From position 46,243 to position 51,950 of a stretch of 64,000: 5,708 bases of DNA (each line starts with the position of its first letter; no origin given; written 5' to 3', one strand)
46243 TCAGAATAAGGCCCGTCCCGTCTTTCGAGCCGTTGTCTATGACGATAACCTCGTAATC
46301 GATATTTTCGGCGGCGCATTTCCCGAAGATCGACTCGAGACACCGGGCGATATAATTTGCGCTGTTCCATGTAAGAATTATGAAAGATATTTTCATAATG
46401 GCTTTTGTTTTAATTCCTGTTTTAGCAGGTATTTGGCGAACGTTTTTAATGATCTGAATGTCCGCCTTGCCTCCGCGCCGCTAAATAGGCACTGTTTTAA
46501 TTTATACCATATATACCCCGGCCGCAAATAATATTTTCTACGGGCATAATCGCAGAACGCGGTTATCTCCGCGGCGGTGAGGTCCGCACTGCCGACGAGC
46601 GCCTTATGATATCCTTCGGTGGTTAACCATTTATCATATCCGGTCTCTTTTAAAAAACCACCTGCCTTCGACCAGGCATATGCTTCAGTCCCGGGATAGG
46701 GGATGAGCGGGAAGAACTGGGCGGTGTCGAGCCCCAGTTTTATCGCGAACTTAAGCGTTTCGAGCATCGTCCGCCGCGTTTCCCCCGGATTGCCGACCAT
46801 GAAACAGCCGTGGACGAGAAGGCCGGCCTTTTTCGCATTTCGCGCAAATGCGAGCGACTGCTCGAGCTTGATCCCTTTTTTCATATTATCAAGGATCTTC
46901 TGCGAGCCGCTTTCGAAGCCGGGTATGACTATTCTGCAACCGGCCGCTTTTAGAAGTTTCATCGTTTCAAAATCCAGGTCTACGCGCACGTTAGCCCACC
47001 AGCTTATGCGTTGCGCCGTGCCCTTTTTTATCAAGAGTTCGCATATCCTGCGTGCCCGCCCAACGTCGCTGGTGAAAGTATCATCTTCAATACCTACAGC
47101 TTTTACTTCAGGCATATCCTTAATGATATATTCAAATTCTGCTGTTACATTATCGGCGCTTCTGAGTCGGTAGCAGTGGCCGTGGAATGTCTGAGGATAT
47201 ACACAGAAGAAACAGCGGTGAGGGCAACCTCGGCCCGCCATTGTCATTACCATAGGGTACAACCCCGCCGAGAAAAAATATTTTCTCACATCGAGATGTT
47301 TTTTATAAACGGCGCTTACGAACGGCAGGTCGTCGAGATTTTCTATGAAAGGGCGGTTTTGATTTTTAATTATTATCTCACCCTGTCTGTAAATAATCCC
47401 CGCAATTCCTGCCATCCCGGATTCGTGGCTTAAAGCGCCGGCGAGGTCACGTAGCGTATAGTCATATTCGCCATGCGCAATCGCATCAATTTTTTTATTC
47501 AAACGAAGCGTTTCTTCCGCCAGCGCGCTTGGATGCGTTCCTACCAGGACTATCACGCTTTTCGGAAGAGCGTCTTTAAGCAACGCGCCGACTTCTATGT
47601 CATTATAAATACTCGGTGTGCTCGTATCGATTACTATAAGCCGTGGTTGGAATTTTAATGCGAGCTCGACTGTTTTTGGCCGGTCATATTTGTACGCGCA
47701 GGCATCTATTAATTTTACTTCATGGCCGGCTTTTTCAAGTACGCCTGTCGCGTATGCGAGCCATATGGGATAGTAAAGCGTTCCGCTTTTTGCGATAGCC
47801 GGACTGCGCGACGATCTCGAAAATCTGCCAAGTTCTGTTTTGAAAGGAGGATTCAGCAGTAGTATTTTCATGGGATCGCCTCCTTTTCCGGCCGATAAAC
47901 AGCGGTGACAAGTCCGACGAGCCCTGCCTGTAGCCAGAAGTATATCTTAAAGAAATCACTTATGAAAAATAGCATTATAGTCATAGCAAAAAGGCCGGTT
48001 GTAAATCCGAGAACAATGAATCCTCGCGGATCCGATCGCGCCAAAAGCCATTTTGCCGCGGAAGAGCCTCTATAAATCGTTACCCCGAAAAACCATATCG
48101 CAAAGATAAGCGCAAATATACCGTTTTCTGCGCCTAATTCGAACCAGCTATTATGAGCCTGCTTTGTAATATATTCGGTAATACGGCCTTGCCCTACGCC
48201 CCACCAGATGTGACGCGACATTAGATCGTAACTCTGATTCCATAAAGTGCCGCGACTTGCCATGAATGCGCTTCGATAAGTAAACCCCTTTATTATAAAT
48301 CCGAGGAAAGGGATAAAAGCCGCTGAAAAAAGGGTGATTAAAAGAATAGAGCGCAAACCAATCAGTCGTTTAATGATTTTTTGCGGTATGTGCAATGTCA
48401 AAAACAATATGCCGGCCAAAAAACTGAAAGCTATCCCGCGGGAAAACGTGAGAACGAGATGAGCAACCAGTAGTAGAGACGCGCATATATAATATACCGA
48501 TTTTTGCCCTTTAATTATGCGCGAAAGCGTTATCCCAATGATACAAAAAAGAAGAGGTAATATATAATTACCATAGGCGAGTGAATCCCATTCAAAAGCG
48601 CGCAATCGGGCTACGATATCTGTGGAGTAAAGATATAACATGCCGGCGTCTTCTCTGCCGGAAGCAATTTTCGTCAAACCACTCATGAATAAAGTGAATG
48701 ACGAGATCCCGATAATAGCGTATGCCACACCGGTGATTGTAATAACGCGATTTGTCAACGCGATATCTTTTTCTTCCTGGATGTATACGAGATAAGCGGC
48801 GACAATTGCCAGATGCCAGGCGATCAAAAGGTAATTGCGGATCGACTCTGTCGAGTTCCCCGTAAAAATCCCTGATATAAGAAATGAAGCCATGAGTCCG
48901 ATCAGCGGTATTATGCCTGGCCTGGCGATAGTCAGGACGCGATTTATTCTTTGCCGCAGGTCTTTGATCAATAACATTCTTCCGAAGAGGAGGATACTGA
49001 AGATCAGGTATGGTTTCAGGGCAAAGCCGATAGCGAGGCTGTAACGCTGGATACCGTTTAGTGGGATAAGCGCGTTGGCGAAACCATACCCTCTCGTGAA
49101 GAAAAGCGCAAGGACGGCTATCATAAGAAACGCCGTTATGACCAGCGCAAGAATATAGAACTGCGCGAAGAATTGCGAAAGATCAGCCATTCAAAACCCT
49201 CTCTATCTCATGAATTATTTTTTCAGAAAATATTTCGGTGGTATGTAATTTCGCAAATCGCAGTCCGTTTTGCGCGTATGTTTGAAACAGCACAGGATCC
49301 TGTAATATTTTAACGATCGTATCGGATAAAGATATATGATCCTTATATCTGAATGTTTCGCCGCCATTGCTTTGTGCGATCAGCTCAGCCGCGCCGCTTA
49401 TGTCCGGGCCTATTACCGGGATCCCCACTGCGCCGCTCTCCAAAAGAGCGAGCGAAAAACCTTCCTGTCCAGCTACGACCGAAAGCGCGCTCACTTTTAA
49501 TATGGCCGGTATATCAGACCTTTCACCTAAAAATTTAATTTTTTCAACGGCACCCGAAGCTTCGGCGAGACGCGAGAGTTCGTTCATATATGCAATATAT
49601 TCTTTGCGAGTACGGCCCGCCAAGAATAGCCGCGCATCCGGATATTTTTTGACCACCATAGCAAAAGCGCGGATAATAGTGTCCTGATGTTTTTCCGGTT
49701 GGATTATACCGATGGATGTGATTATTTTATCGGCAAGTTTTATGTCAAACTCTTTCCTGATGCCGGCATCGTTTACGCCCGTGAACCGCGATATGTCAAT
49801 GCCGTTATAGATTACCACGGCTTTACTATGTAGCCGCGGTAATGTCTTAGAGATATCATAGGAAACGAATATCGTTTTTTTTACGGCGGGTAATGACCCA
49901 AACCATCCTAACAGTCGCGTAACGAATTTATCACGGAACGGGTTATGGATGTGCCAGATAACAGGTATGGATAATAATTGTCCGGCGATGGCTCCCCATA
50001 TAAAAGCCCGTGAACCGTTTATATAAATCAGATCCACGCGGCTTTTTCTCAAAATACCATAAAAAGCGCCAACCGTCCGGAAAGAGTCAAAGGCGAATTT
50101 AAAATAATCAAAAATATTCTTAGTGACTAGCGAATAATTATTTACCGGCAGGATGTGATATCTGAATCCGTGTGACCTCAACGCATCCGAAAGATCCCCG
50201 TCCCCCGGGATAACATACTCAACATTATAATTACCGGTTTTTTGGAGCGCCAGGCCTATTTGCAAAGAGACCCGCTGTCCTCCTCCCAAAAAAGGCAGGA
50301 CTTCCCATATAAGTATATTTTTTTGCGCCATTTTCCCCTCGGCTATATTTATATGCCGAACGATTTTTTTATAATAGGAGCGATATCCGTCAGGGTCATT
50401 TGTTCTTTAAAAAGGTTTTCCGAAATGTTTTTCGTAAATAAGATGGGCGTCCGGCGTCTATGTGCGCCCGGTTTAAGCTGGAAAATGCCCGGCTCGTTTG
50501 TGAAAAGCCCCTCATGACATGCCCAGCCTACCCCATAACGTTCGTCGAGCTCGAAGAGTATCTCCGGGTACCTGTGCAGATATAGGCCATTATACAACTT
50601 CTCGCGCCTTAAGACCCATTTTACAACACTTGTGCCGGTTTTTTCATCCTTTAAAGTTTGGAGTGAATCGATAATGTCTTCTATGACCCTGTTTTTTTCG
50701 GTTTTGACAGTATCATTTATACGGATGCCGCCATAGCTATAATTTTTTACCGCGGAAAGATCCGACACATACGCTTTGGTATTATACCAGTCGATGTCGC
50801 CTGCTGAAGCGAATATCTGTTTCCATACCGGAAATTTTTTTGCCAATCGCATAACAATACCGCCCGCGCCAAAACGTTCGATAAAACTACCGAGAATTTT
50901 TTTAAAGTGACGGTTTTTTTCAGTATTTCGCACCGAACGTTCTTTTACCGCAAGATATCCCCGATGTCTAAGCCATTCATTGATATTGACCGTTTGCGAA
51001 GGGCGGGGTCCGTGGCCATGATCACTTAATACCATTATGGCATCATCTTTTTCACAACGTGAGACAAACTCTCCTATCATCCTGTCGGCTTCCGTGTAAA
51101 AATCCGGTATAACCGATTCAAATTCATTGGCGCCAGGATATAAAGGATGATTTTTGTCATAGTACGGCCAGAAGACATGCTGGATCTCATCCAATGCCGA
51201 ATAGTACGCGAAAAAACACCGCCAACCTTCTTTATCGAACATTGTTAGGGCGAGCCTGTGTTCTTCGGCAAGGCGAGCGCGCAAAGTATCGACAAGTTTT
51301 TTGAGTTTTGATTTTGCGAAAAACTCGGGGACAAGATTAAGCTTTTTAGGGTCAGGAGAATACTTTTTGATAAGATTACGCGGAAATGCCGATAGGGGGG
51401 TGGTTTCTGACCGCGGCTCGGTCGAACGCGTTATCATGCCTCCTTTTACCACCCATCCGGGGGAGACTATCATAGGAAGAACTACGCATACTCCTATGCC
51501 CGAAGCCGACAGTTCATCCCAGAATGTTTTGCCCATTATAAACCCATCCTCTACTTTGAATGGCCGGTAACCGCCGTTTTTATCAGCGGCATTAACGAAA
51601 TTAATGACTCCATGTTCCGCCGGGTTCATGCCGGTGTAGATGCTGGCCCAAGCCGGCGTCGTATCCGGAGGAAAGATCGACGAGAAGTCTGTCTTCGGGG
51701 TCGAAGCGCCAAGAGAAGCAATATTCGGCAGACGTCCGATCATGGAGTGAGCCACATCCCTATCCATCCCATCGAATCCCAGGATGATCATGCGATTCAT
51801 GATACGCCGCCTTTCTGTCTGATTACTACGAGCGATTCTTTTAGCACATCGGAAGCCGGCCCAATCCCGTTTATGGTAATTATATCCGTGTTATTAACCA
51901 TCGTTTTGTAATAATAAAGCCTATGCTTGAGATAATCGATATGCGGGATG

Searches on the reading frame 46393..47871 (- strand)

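Call 84: search_protein_families(library=pfam, proteins=[window:46393-47871:-], max_evalue=0.0001)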
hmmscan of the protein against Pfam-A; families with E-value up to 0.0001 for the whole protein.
window:46393-47871:- (492 aa): 2 families
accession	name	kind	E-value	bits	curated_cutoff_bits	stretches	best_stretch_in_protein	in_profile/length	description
PF04055.27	Radical_SAM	-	1e-19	71.8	29.5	1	213-376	4-166/166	Radical SAM superfamily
PF02310.24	B12-binding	-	2e-16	60.4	32.1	1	24-143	3-120/121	B12 binding domain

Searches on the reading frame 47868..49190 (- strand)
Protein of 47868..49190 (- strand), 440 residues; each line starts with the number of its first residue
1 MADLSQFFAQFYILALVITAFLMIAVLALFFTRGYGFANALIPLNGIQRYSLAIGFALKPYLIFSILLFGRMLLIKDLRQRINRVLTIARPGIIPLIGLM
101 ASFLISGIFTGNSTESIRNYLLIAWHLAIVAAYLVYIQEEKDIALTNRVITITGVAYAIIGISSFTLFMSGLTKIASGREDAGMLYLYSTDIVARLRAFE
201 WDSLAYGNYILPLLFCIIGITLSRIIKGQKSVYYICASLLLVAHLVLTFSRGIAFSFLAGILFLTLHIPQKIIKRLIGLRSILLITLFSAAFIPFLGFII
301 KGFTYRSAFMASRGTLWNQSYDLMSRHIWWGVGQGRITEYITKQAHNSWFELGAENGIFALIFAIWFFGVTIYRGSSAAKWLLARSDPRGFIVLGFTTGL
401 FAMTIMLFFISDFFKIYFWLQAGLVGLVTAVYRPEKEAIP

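Call 84: search_protein_families(library=pfam, proteins=[window:47868-49190:-], max_evalue=0.0001)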
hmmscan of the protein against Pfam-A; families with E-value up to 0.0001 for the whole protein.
window:47868-49190:- (440 aa): 1 family
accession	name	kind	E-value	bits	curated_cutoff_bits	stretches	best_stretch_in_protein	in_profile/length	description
PF04932.20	Wzy_C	-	1.3e-14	54.7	31.7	1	237-364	2-148/149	O-Antigen ligase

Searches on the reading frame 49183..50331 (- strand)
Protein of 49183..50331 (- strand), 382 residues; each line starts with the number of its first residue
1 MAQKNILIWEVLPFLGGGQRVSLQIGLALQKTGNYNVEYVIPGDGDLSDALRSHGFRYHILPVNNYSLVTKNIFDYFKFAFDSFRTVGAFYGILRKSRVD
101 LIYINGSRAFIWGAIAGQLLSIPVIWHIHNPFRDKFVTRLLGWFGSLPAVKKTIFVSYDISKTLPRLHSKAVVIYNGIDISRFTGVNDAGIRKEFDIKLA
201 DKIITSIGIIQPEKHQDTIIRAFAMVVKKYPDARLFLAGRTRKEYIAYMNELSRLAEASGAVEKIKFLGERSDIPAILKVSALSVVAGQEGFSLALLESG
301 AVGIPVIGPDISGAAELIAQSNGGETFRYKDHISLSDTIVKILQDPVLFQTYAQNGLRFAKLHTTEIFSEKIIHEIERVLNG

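Call 84: search_protein_families(library=pfam, proteins=[window:49183-50331:-], max_evalue=0.0001)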
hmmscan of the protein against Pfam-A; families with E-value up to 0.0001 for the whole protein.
window:49183-50331:- (382 aa): 5 families
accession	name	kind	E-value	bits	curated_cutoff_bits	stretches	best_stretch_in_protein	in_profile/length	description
PF00534.26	Glycos_transf_1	-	7.1e-24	84.7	26.4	1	191-355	5-168/172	Glycosyl transferases group 1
PF13692.12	Glyco_trans_1_4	-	1.3e-19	71.3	27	1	202-345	2-142/142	Glycosyl transferases group 1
PF13439.12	Glyco_transf_4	-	5.1e-17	62.8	28.5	1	16-182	2-170/170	Glycosyltransferase Family 4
PF13579.12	Glyco_trans_4_4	-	7e-09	36.7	29.7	1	16-134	1-103/158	Glycosyl transferase 4-like domain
PF20706.3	GT4-conflict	-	2e-07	30.8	26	1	213-325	211-327/385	Family 4 Glycosyltransferase in conflict systems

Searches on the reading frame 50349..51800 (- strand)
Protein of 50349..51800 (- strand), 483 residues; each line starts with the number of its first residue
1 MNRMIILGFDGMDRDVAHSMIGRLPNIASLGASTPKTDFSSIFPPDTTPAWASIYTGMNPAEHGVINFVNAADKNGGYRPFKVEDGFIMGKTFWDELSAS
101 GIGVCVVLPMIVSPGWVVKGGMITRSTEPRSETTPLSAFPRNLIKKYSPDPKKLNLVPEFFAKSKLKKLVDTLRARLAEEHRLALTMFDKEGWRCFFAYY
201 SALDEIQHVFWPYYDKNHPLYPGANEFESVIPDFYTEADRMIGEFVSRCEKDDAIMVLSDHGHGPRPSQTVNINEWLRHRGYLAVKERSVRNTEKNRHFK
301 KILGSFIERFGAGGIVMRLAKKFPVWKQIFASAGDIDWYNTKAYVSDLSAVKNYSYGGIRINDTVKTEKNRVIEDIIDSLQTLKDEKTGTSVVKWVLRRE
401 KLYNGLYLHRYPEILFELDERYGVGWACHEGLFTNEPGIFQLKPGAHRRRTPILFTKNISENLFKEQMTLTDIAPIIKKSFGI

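Call 84: search_protein_families(library=pfam, proteins=[window:50349-51800:-], max_evalue=0.0001)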
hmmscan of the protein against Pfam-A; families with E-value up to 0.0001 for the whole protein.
window:50349-51800:- (483 aa): 1 family
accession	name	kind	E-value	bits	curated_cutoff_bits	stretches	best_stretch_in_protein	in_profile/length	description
PF01663.27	Phosphodiest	-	3.9e-32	112.6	23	1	5-422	2-321/342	Type I phosphodiesterase / nucleotide pyrophosphatase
